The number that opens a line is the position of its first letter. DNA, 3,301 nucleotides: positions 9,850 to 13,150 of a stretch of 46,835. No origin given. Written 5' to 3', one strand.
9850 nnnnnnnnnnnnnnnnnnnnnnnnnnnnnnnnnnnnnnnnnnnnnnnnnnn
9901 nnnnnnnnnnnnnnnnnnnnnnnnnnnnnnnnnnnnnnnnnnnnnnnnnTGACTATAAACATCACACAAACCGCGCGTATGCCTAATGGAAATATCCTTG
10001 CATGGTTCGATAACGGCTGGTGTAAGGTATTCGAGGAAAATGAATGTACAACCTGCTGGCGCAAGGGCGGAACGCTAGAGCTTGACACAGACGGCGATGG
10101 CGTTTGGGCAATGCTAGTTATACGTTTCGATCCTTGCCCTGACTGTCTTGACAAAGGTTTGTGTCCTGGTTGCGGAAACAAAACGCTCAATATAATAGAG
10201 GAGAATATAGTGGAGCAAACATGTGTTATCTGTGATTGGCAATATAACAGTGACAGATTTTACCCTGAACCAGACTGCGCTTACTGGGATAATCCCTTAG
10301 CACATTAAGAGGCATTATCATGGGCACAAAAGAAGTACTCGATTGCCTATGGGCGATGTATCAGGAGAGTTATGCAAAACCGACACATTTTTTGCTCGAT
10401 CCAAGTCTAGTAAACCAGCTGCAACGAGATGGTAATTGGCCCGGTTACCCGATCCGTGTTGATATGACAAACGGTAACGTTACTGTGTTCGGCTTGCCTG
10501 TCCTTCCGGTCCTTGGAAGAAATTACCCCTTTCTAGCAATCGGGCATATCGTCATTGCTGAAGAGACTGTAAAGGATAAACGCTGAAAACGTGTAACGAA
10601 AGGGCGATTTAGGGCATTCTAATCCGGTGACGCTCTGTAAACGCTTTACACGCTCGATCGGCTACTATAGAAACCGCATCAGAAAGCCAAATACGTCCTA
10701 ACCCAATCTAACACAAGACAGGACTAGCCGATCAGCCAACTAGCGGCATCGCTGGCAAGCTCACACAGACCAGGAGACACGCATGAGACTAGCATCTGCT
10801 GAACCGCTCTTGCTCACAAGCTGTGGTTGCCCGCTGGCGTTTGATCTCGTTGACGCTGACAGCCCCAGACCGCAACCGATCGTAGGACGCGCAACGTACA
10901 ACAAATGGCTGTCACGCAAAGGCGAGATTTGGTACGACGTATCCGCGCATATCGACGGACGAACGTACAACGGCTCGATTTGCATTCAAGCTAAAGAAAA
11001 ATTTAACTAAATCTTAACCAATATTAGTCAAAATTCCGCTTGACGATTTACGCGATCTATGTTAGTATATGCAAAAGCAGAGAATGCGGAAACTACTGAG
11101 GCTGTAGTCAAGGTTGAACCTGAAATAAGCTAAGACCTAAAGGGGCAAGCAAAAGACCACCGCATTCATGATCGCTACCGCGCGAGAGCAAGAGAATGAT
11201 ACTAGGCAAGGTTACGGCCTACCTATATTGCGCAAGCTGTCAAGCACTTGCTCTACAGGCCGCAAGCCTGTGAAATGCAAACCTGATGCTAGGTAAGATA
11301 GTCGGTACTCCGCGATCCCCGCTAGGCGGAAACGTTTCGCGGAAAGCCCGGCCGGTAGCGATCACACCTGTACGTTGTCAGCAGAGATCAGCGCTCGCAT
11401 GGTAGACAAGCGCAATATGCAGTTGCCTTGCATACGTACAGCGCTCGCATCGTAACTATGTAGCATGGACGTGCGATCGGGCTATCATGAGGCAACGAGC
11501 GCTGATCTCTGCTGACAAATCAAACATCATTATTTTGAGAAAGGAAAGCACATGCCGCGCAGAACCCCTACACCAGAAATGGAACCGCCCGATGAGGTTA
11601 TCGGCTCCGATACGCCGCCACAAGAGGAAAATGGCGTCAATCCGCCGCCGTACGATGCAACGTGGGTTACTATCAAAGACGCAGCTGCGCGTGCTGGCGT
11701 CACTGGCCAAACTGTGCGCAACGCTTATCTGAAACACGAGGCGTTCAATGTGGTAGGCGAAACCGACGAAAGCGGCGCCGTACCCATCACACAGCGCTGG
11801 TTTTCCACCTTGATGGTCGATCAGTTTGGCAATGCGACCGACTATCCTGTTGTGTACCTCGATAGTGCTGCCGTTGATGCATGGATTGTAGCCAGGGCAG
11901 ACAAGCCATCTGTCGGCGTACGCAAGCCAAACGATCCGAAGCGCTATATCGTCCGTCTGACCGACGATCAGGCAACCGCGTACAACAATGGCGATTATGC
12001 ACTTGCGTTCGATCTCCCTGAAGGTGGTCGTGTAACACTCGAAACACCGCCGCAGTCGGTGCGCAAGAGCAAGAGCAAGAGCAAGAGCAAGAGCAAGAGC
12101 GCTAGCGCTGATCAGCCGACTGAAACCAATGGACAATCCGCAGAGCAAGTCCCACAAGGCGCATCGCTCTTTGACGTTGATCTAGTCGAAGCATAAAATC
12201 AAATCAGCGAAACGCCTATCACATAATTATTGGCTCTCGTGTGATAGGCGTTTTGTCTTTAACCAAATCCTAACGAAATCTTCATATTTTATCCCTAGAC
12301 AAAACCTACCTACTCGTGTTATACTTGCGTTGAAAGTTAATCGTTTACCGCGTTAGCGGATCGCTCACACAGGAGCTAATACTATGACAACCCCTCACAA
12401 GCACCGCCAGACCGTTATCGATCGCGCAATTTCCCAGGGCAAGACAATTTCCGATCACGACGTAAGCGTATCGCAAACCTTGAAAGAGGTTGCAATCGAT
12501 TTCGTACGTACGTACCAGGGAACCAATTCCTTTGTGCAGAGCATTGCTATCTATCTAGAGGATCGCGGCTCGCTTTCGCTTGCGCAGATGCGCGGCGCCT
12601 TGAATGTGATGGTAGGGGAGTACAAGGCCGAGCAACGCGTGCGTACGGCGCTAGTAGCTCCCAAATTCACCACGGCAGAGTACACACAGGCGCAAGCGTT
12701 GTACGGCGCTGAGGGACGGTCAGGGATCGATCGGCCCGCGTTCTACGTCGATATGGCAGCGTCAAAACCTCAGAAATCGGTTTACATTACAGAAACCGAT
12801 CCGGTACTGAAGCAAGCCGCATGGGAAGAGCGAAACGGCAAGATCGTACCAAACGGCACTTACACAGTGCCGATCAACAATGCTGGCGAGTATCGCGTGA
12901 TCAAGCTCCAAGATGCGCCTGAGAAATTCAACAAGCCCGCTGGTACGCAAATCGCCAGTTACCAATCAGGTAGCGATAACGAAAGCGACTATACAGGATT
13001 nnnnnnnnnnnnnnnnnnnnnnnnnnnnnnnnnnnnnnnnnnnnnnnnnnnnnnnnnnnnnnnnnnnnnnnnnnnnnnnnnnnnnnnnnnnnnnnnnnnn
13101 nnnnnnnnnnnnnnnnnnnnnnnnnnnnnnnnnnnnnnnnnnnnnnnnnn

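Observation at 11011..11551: Largest ORF-free gap in the genome: a promoter-driven, roughly 450-nt candidate structured RNA (or origin) upstream of an HTH gene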

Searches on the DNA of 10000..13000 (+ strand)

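Call 7: search_dna_similar(query=window:10000-13000:+, collection=phages, mode=distant)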
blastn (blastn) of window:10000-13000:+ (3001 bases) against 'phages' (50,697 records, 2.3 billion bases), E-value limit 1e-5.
No match.
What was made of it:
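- Tried and rejected: Similarity to isolated phages. blastn of 10000-13000 against GenBank phages gave no match (call 7).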

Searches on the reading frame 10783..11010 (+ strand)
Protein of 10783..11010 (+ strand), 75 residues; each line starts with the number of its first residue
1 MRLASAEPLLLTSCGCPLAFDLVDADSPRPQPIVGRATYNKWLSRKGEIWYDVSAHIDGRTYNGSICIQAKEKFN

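Call 12: search_protein_families(library=pfam, proteins=[window:10783-11010:+], max_evalue=0.01)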
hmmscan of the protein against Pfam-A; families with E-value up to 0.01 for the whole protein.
window:10783-11010:+ (75 aa): 0 families

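Call 13: search_protein_families(library=phrogs, proteins=[window:10783-11010:+], max_evalue=0.01)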
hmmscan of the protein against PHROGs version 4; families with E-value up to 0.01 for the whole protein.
window:10783-11010:+ (75 aa): 0 families

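Call 29: find_homologous_proteins(query=A2, max_evalue=0.01)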
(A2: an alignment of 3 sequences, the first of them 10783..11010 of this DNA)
Query A2 (3 sequences) (75 aa, profile of the alignment): 11 proteins with E <= 0.01 among 13 candidates.
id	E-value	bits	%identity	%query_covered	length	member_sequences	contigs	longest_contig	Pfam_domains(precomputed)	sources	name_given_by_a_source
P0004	2.6e-41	157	50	99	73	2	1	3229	-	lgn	-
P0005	8.7e-39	149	99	100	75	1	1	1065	-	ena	-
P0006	1.1e-32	129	49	99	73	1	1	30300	-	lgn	-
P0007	6.0e-30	120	42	99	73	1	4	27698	-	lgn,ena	-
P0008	1.6e-29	119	43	99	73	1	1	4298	-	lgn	-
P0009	2.0e-27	112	42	97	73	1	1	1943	-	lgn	-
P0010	5.6e-27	111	44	97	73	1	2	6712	-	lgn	-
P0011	2.3e-26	109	50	99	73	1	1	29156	-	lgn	-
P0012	3.1e-26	109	46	99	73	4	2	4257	-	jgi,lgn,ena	-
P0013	6.3e-25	104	43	99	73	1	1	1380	-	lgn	-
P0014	8.2e-21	91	41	92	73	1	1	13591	-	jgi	jgi:hypothetical protein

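Call 31: find_encoding_contigs(protein=P0006, flank=3000, max_places=2)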
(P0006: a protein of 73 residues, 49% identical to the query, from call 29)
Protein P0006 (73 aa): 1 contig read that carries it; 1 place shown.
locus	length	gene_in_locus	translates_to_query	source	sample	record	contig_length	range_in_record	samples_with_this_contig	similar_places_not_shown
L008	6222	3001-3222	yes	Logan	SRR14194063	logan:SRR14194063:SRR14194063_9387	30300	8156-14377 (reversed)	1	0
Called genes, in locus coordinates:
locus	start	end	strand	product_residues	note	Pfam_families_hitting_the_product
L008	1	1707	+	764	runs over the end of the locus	PF08706:D5_N (weak), PF19263:DUF5906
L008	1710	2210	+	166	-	-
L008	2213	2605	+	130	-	-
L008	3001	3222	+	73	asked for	-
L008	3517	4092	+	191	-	-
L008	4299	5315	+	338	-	PF19474:DUF6011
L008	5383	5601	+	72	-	-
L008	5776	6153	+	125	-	PF01844:HNH, PF14279:HNH_5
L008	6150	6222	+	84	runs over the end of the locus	-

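Call 32: find_encoding_contigs(protein=P0007, flank=3000, max_places=2)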
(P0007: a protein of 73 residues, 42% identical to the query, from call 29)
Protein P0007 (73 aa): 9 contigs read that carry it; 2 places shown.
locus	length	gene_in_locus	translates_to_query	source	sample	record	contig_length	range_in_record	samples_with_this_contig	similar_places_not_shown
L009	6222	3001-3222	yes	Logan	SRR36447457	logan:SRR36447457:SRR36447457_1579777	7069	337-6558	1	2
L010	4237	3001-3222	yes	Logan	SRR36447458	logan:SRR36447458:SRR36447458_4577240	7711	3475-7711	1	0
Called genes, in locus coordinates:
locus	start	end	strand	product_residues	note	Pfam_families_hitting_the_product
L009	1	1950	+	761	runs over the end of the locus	?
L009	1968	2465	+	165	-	-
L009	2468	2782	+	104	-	-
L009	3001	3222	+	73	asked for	-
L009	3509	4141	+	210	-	-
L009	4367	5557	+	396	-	PF19474:DUF6011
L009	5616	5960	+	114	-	-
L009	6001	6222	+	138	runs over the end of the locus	PF01844:HNH, PF13395:HNH_4 (weak), PF14279:HNH_5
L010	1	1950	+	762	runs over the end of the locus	PF08706:D5_N (faint), PF19263:DUF5906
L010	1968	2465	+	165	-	-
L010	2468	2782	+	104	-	-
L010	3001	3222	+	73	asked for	-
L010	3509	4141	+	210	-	-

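Call 33: find_encoding_contigs(protein=P0011, flank=3000, max_places=2)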
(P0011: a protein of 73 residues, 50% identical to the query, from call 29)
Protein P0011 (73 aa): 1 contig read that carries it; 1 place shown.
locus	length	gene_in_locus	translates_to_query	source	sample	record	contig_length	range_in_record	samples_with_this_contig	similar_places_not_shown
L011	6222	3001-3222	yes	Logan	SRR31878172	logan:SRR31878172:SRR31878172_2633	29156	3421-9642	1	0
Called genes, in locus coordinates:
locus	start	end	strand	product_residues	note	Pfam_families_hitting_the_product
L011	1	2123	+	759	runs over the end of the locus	PF08706:D5_N (weak), PF19263:DUF5906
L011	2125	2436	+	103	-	-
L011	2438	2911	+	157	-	-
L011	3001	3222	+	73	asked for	-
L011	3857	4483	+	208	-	-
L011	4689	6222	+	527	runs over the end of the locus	PF19474:DUF6011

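Call 34: find_encoding_contigs(protein=P0014, flank=3000, max_places=2)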
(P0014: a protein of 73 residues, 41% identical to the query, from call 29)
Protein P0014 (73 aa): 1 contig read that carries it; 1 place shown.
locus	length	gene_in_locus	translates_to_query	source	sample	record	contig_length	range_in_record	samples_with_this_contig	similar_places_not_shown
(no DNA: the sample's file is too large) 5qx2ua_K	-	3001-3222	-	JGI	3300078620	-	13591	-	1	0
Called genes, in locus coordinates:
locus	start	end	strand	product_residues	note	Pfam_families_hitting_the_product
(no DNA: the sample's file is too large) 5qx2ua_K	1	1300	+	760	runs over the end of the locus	PF08706:D5_N (faint), PF19263:DUF5906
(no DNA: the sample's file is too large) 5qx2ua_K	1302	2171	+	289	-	PF01555:N6_N4_Mtase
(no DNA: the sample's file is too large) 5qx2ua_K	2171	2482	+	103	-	-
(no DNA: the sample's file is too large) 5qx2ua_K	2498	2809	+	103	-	-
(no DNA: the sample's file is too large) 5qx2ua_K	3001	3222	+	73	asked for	-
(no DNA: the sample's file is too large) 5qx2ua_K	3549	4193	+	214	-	-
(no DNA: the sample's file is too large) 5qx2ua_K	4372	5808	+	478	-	PF19474:DUF6011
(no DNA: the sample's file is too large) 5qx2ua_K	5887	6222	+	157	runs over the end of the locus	PF08645:PNK3P, PF13419:HAD_2 (faint)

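Call 35: find_encoding_contigs(protein=P0004, flank=2000, max_places=2)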
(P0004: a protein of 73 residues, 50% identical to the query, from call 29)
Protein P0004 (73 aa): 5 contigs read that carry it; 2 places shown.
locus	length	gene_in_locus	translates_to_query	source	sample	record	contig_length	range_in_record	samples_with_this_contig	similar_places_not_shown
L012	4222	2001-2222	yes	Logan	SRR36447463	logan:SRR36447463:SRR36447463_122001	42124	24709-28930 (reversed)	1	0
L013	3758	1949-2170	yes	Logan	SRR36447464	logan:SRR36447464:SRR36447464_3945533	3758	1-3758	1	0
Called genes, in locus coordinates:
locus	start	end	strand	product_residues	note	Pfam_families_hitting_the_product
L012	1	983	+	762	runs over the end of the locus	PF08706:D5_N (faint), PF19263:DUF5906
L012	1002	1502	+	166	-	-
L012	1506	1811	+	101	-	-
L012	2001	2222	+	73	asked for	-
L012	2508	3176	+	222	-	-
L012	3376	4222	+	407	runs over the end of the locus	PF19474:DUF6011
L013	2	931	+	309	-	?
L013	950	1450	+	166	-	-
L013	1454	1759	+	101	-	-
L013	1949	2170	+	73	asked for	-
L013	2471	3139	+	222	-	-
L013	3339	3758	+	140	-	?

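Call 36: find_encoding_contigs(protein=P0008, flank=2000, max_places=2)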
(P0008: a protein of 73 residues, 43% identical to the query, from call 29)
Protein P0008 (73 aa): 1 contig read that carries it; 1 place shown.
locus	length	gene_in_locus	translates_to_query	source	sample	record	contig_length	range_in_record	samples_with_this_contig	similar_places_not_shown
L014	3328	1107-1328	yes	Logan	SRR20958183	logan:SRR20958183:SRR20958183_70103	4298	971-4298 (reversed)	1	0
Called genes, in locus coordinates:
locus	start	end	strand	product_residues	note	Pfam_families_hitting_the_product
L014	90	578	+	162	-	-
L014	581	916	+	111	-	-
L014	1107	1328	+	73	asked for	-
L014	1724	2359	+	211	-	-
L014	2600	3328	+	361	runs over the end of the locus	PF19474:DUF6011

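Call 37: find_encoding_contigs(protein=P0010, flank=2000, max_places=2)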
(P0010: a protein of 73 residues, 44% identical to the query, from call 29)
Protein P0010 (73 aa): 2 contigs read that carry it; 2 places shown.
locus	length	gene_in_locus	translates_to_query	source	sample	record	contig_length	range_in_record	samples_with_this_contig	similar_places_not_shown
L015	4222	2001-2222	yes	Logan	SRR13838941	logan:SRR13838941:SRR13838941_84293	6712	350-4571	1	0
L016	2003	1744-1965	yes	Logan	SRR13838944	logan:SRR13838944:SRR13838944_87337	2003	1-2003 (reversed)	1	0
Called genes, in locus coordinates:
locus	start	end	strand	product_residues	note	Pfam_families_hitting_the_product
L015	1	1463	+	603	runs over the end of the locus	?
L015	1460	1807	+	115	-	-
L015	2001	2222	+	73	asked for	-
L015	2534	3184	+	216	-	-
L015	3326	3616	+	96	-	-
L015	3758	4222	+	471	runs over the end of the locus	PF19474:DUF6011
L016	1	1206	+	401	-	?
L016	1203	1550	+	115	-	-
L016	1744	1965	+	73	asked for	-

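Call 38: find_encoding_contigs(protein=P0012, flank=2000, max_places=2)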
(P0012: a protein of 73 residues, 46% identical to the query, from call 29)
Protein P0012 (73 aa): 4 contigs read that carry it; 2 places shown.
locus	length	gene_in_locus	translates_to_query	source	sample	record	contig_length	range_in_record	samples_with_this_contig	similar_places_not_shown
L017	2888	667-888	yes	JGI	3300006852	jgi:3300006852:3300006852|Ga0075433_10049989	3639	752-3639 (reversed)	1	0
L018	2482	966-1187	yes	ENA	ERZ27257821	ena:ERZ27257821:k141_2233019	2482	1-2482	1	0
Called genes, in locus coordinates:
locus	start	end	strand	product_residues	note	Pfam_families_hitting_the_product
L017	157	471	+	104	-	-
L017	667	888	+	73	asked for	-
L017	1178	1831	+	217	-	-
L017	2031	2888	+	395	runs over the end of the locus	PF19474:DUF6011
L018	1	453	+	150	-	?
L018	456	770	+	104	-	-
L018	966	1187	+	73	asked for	-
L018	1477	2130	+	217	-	-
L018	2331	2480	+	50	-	?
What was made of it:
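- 10783..11010 (+): Upstream 75-aa gene of unknown function. It serves as the syntenic anchor of the locus. It has 11 homologues, always directly upstream of the non-coding gap (calls 29, 31-38).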

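Call 46: find_related_loci(query=A2, collection=viral_contigs, flank=2500)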
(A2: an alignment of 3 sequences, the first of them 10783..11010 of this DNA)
Query A2 (75 aa) in viral_contigs; peptide patterns used: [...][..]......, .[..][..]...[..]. (x = any residue, [..] = any of these).
56 stretches matched a pattern, but none encodes a relative of the query by tblastn (E <= 1e-3).

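Call 69: find_encoding_contigs(protein=P0005, flank=2000, max_places=3)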
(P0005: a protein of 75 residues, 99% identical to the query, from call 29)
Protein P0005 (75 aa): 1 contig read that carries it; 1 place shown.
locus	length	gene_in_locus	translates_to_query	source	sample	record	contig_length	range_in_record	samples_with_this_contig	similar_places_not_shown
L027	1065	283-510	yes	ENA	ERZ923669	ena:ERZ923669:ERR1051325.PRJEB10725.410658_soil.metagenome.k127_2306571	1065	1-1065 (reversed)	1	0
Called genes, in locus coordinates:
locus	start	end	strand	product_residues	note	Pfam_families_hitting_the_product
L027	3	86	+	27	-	?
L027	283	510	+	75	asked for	-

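Call 88: search_protein_families(library=ncbifam, proteins=[window:10783-11010:+], max_evalue=1)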
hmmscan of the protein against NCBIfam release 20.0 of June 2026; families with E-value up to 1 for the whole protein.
window:10783-11010:+ (75 aa): 0 families
